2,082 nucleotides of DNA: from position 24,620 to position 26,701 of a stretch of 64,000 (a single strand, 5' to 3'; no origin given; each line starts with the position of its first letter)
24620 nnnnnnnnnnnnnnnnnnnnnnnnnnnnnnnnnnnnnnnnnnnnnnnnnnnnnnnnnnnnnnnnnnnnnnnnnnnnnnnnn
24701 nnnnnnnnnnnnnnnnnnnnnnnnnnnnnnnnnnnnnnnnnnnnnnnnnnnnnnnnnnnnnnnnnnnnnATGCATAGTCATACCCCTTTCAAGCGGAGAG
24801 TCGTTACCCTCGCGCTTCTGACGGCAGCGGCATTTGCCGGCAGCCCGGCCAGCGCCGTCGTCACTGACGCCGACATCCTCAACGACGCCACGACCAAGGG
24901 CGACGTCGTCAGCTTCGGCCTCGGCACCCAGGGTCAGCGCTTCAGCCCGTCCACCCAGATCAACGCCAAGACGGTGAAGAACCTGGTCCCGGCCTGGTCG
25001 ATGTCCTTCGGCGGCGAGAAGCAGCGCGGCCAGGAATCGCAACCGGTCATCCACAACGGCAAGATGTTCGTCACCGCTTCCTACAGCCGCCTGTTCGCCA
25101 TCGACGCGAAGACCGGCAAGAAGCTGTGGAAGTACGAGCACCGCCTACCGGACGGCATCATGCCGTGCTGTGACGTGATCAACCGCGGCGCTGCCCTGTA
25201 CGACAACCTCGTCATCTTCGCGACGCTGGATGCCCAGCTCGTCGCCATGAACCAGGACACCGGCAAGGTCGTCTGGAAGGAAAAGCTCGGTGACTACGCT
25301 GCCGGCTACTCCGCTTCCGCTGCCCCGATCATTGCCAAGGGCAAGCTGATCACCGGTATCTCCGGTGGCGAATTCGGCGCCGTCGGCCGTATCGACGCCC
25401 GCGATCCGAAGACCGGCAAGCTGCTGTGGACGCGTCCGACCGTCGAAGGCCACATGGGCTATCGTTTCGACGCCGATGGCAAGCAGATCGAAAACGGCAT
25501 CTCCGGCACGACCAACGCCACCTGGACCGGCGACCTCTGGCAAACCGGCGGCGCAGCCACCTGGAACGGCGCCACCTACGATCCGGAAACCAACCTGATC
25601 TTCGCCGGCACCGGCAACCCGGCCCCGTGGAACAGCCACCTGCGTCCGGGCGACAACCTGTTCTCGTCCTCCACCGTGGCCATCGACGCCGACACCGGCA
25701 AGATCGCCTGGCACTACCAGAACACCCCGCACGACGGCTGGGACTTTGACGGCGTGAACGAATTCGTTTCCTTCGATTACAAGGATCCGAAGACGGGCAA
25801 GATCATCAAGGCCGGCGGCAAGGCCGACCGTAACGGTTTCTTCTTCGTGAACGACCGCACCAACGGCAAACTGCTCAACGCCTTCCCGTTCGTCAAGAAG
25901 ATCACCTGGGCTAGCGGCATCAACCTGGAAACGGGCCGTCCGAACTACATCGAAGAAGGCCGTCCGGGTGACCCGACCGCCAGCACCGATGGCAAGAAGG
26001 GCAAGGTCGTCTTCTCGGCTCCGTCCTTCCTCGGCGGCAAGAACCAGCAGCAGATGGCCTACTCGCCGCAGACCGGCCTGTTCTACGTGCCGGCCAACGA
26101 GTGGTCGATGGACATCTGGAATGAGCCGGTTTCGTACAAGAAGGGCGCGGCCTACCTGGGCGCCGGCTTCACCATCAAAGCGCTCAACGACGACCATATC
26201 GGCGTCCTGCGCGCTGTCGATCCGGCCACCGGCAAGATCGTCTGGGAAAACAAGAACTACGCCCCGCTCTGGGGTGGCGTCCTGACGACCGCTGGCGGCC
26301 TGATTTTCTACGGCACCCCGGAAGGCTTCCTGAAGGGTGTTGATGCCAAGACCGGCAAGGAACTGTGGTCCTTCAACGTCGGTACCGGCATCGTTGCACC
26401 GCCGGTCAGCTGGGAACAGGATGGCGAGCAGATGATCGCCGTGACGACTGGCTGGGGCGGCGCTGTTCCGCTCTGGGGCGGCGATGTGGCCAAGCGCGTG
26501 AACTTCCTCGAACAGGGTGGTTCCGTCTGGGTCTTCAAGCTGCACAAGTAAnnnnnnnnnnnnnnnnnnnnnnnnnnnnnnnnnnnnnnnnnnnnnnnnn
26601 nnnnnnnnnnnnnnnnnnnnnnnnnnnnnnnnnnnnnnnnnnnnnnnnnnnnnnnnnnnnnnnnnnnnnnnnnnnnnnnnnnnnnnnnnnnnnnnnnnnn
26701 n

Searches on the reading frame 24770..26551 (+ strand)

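Call 25: search_protein_families(library=pfam, proteins=[window:24770-26551:+], max_evalue=0.00001)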
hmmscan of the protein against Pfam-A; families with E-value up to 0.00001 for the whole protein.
window:24770-26551:+ (593 aa): 3 families
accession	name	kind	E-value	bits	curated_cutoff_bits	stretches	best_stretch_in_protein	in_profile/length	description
PF01011.28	PQQ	-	6.8e-64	217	26.7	2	49-369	4-335/595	Glucose/ethanol/alcohol dehydrogenase, beta-propeller domain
PF13360.13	PQQ_2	-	2.2e-28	99.9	27.6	2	75-225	16-147/233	Outer membrane protein assembly factor BamB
PF13570.13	Beta-prop_ACSF4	-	3.4e-14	53.4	133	1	90-174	95-174/329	Beta-alanine-activating enzyme, beta-propeller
